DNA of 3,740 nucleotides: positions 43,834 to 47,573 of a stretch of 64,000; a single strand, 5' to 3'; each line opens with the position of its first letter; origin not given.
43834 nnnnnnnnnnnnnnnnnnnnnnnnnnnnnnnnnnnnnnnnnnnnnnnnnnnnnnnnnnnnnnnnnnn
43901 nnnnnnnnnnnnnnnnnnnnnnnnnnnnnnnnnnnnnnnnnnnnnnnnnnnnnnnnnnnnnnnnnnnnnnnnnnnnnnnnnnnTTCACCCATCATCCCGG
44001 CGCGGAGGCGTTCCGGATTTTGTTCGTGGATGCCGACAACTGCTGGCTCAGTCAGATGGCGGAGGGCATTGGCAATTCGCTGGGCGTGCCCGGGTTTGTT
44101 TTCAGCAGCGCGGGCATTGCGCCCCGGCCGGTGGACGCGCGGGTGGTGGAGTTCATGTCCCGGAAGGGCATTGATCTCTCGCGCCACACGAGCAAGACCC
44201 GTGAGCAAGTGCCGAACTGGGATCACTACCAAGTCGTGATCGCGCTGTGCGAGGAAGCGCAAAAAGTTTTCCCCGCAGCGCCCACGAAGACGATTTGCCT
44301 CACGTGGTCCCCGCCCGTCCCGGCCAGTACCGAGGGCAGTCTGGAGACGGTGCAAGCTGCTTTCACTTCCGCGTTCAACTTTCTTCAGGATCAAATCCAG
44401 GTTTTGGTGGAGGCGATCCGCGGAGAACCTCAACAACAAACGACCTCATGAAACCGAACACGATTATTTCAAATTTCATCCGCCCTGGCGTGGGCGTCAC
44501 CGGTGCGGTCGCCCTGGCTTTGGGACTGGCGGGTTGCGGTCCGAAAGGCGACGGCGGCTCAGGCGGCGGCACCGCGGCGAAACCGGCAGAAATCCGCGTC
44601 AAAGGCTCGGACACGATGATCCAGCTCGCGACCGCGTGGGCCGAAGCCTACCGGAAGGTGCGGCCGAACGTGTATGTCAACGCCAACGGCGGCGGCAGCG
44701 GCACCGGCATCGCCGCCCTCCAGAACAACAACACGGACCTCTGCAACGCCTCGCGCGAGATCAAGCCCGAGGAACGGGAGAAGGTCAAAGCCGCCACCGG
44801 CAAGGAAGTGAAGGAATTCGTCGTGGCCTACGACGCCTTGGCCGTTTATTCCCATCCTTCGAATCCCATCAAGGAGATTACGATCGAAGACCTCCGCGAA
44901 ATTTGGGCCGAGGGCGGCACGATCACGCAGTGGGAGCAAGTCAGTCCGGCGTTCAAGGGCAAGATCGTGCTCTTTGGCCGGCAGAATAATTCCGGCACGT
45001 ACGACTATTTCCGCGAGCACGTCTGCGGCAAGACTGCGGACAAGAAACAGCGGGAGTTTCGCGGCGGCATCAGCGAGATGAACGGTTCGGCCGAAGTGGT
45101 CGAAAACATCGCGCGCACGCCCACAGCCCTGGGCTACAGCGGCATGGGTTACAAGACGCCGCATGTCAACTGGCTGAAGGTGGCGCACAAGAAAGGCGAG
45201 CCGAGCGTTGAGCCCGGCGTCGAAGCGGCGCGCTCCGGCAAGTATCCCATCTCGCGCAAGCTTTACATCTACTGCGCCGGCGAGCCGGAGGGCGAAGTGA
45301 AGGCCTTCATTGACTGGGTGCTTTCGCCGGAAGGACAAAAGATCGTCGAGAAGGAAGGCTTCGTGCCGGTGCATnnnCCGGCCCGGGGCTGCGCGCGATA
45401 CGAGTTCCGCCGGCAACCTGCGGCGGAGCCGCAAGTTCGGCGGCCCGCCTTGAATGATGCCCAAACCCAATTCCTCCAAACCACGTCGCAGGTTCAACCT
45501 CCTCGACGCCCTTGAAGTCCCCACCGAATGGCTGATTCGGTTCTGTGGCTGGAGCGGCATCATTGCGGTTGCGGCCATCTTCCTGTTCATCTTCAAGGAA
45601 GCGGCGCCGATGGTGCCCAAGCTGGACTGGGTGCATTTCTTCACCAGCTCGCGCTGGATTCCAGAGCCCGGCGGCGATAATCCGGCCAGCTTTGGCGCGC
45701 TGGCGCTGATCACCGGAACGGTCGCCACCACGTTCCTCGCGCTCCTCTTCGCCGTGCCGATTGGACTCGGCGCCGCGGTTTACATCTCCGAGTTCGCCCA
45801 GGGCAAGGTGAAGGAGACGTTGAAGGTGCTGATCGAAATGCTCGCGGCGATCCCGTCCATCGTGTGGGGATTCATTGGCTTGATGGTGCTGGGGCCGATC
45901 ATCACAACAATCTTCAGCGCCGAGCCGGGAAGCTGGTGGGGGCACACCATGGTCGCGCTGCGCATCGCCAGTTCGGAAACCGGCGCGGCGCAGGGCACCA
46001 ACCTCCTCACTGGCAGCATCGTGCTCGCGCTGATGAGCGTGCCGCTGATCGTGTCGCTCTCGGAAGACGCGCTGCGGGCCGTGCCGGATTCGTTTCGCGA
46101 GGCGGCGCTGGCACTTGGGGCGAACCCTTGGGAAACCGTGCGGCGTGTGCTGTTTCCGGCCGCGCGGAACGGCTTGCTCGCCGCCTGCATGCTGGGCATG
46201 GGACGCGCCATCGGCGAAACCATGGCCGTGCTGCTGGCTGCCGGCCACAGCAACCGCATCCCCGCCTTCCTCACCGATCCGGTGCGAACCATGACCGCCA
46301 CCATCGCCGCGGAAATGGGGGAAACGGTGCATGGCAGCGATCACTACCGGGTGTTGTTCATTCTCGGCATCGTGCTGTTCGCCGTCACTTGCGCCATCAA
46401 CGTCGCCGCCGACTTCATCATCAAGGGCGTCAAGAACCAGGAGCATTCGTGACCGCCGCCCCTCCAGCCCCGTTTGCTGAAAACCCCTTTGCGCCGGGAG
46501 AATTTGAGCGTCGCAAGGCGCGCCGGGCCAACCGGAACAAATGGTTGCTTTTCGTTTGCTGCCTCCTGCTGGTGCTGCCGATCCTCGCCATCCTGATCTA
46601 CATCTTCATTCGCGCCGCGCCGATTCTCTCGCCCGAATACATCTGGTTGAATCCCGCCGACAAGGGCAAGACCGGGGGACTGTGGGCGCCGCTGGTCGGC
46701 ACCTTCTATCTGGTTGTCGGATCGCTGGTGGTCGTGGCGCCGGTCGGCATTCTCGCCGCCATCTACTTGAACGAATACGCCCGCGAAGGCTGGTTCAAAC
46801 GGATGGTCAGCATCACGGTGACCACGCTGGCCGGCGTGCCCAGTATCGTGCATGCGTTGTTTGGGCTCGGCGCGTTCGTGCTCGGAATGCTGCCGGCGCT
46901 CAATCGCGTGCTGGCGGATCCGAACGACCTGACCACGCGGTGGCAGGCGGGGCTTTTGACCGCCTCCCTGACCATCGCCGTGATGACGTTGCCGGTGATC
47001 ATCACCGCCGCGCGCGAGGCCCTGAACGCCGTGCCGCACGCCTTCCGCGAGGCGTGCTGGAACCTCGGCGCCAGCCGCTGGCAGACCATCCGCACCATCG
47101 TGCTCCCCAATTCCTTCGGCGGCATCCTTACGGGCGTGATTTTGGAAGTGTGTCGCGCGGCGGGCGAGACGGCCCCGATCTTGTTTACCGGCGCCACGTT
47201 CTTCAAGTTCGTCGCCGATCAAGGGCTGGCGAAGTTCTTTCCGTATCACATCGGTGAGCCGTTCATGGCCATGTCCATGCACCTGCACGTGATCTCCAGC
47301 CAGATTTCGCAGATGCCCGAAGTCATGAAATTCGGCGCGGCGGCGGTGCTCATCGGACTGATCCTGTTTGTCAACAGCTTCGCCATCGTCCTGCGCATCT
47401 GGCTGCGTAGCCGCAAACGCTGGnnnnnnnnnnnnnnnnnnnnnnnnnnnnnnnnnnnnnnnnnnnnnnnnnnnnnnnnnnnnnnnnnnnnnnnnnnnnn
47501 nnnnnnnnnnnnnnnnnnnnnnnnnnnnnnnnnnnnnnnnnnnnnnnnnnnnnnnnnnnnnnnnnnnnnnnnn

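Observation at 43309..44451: PhoU fused to a catalytically degenerate LMW phosphatase/ArsC-like domain, translationally coupled to pstS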

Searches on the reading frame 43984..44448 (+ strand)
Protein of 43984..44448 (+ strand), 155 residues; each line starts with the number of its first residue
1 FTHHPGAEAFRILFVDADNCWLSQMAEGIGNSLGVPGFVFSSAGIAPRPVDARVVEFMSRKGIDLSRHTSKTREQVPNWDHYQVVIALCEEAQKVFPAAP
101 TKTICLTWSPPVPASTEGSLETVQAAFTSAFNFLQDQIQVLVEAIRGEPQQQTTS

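Call 6: search_solved_structures(query=window:43984-44448:+, max_evalue=0.01, show_alignments=4)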
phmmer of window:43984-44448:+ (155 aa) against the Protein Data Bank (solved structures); distinct sequences matched with E-value up to 0.01: 15.
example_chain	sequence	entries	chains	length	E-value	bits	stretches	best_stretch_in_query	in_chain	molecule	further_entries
2l19_A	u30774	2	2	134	6.1e-10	42.2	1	8-113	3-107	Arsenate reductase | Glutaredoxin arsenate reductase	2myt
2myu_A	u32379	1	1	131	1.7e-09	40.8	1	11-113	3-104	Glutaredoxin arsenate reductase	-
2l17_A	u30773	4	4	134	2.1e-09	40.5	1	8-113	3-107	Arsenate reductase | Glutaredoxin arsenate reductase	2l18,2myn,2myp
1lk0_A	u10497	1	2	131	1e-08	38.2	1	12-119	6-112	arsenate reductase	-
1jf8_A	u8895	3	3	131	1.2e-08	38.1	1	12-119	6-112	arsenate reductase | Protein arsC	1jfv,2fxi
1ljl_A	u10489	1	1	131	2e-08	37.3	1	12-119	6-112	arsenate reductase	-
1lju_A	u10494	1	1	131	2.9e-08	36.8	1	12-119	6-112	arsenate reductase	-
8p5n_A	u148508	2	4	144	3.8e-08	36.4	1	11-141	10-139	Low molecular weight phosphatase family protein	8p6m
2cd7_A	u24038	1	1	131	2.5e-07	33.7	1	12-119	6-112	PROTEIN ARSC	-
1rxe_A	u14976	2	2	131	2.9e-07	33.5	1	12-119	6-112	Arsenate reductase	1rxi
1jl3_A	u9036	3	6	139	2.8e-06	30.3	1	12-130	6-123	ARSENATE REDUCTASE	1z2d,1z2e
2ipa_B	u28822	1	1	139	4.6e-05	26.4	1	12-130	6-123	Protein arsC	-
1y1l_A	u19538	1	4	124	0.00013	24.9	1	11-124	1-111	arsenate reductase (arsC)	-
4pic_A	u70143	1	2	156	0.00028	23.8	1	10-147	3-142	Arginine phosphatase Ywle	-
4egs_A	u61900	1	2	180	0.0032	20.4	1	6-75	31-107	Ribose 5-phosphate isomerase RpiB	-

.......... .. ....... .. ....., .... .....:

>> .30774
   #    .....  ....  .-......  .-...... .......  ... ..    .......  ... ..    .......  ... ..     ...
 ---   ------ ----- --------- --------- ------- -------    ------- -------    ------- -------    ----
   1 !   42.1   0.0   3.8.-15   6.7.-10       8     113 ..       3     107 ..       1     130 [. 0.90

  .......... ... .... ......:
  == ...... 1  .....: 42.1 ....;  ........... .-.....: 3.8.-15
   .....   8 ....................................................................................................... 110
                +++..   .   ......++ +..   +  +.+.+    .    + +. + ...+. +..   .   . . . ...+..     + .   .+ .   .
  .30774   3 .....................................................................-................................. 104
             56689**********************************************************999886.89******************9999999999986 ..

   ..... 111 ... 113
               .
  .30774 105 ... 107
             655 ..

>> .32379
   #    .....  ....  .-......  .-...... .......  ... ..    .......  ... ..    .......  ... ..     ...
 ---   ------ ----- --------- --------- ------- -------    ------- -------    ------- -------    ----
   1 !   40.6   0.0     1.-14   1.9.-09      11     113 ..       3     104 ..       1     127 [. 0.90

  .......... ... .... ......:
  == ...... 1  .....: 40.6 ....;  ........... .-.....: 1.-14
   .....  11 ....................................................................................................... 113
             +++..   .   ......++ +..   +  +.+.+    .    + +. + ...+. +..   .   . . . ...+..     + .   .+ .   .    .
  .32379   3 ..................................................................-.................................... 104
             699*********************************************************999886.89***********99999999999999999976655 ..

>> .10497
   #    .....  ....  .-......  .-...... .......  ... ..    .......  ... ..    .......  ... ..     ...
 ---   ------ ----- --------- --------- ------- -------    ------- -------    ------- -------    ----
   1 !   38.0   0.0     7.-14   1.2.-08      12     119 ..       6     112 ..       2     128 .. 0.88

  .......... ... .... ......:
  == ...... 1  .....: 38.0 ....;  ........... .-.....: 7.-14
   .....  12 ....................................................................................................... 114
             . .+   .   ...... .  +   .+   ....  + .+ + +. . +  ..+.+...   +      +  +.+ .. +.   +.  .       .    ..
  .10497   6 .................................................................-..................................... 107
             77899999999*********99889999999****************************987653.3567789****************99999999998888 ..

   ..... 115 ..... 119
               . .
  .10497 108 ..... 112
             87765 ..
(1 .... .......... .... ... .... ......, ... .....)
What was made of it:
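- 44011..44421 (+): ArsC/LMW-PTP-fold pseudoenzyme domain (aa 235-371). PDB phmmer (call 6).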

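Call 24: find_related_loci(query=A1, collection=genome_contigs, flank=8000)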
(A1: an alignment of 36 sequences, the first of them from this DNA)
Query A1 (153 aa) in genome_contigs; peptide patterns used: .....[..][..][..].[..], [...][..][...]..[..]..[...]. (x = any residue, [..] = any of these).
600 stretches matched a pattern (row limit reached: there are more); 426 encode a relative of the query (tblastn E <= 1e-3); the best 80 are kept; 80 distinct loci.
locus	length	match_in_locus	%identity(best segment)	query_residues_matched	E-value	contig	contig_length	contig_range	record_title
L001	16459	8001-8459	64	1-153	4e-62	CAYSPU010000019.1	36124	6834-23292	MAG TPA_asm: uncultured Verrucomicrobiota bacterium isolate SRP263991_co5_69 genome assembly, contig: NODE_2419_length_3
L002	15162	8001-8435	57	2-146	2e-52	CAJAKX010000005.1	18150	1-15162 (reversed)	MAG: uncultured Opitutae bacterium isolate A-3_bin-153 genome assembly, contig: bin-153:005/459, whole genome shotgun se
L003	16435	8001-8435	56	2-146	4e-51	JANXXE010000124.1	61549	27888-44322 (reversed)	MAG: Myxococcales bacterium isolate GL140_2_metabat_379_sub GL140_2_k141_1657401, whole genome shotgun sequence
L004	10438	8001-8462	48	2-152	2e-49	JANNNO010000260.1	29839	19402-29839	MAG: Myxococcales bacterium isolate SOY_35_concoct_198_sub SOY_35_k141_57139, whole genome shotgun sequence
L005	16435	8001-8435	54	2-146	3e-49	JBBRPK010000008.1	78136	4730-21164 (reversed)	MAG: Verrucomicrobiota bacterium isolate La1_metabat2.433 LA1C_B2.433_k141_3700947L_78136_cov_23.0480, whole genome shot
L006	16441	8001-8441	52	2-148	8e-49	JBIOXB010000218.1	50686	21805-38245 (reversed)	MAG: bacterium isolate MAG067 k127_4919530, whole genome shotgun sequence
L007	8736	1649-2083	51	2-146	1e-48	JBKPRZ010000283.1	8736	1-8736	MAG: Myxococcota bacterium isolate GS_EKS_MAG_00035 GS_EKS_000003914099, whole genome shotgun sequence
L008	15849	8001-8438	53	2-146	3e-48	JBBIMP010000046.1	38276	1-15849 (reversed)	MAG: Acidobacteriota bacterium isolate RSS170216_bin_235 NODE_823_length_38276_cov_15.230580, whole genome shotgun seque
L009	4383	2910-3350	51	2-148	4e-48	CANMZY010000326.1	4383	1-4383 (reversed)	MAG: Verrucomicrobiales bacterium isolate ZH-3nov15-120 genome assembly, contig: ZH-3nov15-C43761, whole genome shotgun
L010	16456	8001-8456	49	1-152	9e-48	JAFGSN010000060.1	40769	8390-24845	MAG: Vicinamibacteria bacterium isolate Zod_Metabat.903 k87_1173487, whole genome shotgun sequence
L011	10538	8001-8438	52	2-146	1e-47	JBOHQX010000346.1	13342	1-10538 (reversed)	MAG: bacterium isolate M3-S_metawrap_bin.56 k127_3855968, whole genome shotgun sequence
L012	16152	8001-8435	50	2-146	3e-47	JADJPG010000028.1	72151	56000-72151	MAG: Verrucomicrobia bacterium isolate Fred_18-Q3-R57-64_BATAC.349 tig00020455-10-720770, whole genome shotgun sequence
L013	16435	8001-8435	50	2-146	5e-47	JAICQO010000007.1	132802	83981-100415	MAG: Polyangiaceae bacterium isolate TY_HY_2_bin.50 k141_1037513_length_132802_cov_23.4883, whole genome shotgun sequenc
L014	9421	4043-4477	47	2-146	2e-44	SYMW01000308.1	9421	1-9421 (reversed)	MAG: Verrucomicrobiales bacterium isolate F1-80-MAGs106 F1-80__c739147, whole genome shotgun sequence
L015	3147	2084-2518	47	2-146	2e-44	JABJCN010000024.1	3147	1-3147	MAG: Opitutia bacterium isolate SI073_bin56 k141_2444060, whole genome shotgun sequence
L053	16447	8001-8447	43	2-150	9e-39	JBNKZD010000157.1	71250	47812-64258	MAG: Chitinispirillaceae bacterium isolate D1.bin.5.orig k141_99947, whole genome shotgun sequence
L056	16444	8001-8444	32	2-148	3e-18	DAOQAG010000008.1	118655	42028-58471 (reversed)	MAG TPA_asm: bacterium isolate AMR_MDS_1268 NODE_73_length_118655_cov_10.436560, whole genome shotgun sequence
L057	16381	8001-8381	36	10-139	9e-18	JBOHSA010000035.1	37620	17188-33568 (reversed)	MAG: Gemmatimonadales bacterium isolate M3-S_metabat2.bin.176 k127_263354, whole genome shotgun sequence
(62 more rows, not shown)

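Call 28: search_protein_representatives(alignment_id=A1)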
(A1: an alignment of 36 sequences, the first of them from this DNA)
Query: 36 sequences, 153 profile positions. Proteins with E-value up to 0.001 (for the whole library): 7488; up to 1e-10: 1631; up to 1e-30: 54. The best 150 are listed.
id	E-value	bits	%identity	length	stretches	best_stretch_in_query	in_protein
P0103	4.5e-68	244.2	-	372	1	1-152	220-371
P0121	3.1e-54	199.2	-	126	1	31-151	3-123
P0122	4.9e-54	198.6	-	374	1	1-151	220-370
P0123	5.8e-53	195.1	-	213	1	1-147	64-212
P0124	1.4e-49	184.2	-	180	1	1-146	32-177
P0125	2.5e-49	183.3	-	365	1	1-146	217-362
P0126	2.0e-47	177.1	-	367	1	1-148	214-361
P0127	1.1e-46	174.7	-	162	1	1-150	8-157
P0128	8.7e-46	171.8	-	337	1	1-120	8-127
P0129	1.4e-45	171.2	-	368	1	2-147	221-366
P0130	3.1e-44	166.8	-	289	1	1-145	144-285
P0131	1.4e-43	164.6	-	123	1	1-121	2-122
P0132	1.6e-43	164.4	-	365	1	1-146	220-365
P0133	4.5e-43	163.0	-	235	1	1-151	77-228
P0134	2.5e-42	160.6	-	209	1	2-150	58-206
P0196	4.7e-25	104.5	-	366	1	1-143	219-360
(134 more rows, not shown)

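Call 39: find_encoding_contigs(protein=P0196, flank=7000, max_places=3)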
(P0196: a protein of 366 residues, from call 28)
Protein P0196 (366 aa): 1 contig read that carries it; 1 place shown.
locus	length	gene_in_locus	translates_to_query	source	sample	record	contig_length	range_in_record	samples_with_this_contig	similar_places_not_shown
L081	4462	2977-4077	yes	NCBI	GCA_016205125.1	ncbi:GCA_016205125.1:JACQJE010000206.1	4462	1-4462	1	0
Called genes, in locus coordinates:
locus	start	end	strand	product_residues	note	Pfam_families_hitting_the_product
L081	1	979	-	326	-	PF00528:BPD_transp_1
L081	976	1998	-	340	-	PF01547:SBP_bac_1, PF13531:SBP_bac_11, PF13343:SBP_bac_6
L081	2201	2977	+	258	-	PF00005:ABC_tran, PF02463:SMC_N (weak), PF13304:AAA_21 (weak)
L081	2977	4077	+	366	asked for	PF01895:PhoU, PF01451:LMWPc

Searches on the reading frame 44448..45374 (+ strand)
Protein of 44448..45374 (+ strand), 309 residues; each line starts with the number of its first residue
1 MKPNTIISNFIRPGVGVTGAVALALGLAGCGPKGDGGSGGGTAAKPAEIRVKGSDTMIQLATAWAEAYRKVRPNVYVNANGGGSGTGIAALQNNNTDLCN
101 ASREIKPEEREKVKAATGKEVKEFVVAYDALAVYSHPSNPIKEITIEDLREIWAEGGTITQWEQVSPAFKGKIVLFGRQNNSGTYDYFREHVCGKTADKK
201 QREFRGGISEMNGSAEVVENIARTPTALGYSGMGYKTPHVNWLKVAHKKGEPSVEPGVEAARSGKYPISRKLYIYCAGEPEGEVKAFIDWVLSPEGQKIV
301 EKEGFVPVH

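Call 3: search_protein_families(library=pfam, proteins=[window:44448-45374:+], max_evalue=0.01)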
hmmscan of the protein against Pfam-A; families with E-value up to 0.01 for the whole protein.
window:44448-45374:+ (309 aa): 4 families
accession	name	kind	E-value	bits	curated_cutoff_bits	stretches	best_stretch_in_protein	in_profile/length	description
PF12849.12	PBP_like_2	-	4.7e-43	148.3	27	1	43-295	4-267/267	PBP superfamily domain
PF12727.12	PBP_like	-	9.2e-11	41.7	27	1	66-230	2-149/193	PBP superfamily domain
PF13531.11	SBP_bac_11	-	1.7e-08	35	25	1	282-305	203-226/227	Bacterial extracellular solute-binding protein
PF01547.30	SBP_bac_1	-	1.2e-06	29.2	26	1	198-298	202-307/307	Bacterial extracellular solute-binding protein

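Call 4: search_protein_families(library=ncbifam, proteins=[window:44448-45374:+], max_evalue=0.01)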
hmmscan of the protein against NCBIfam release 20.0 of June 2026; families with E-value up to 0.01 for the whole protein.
window:44448-45374:+ (309 aa): 4 families
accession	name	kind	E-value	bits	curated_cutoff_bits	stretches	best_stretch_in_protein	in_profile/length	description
TIGR02136.1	ptsS_2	subfamily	5.4e-72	242.5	206.6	1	19-308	10-295/295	phosphate ABC transporter substrate-binding protein PstS family protein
TIGR00975.1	3a0107s03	equivalog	9.6e-14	51.2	205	1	50-256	2-220/315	phosphate ABC transporter substrate-binding protein PstS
NF053532.1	lipo_SCO4651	subfamily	0.0024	17.6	65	1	12-63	2-50/277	SCO4651 family lipoprotein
TIGR04505.1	PtsS_plasma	equivalog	0.0028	17.1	175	0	159-235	193-263/334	phosphate ABC transporter substrate-binding protein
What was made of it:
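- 44448..45377 (+): pstS, a lipoprotein-type phosphate-binding protein. Its ATG overlaps the phoU* stop. TIGR02136 at 242 bits against a cutoff of 207; PBP_like_2 (calls 3, 4)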

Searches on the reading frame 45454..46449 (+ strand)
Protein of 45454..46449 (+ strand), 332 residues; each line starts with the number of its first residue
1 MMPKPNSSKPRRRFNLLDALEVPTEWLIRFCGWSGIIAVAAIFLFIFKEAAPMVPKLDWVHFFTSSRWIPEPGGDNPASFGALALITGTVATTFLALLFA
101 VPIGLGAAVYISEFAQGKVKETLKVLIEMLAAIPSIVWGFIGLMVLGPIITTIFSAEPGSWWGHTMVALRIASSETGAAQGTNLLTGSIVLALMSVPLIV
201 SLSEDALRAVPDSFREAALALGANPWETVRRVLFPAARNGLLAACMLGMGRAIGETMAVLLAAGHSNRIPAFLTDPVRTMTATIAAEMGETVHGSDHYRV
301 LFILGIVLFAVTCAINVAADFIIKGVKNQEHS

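Call 3: search_protein_families(library=pfam, proteins=[window:45454-46449:+], max_evalue=0.01)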
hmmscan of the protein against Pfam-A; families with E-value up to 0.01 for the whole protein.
window:45454-46449:+ (332 aa): 1 family
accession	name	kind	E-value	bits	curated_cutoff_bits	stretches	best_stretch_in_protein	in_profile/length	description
PF00528.27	BPD_transp_1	-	1.1e-18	68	26.4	1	101-314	2-169/184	Binding-protein-dependent transport system inner membrane component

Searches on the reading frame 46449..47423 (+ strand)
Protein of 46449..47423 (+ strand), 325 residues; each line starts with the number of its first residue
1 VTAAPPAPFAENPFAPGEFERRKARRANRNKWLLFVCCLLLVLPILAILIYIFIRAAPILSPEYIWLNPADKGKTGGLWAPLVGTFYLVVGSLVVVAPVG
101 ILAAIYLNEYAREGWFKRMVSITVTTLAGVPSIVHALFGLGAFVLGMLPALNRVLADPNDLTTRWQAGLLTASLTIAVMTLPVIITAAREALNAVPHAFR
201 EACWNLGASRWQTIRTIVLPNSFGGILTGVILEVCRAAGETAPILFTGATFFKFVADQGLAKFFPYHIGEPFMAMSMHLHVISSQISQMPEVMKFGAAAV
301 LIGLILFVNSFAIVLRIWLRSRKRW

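Call 3: search_protein_families(library=pfam, proteins=[window:46449-47423:+], max_evalue=0.01)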
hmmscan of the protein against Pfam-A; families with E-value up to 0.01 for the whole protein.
window:46449-47423:+ (325 aa): 1 family
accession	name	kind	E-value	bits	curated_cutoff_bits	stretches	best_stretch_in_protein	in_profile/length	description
PF00528.27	BPD_transp_1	-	1.1e-17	64.7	26.4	1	98-317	3-176/184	Binding-protein-dependent transport system inner membrane component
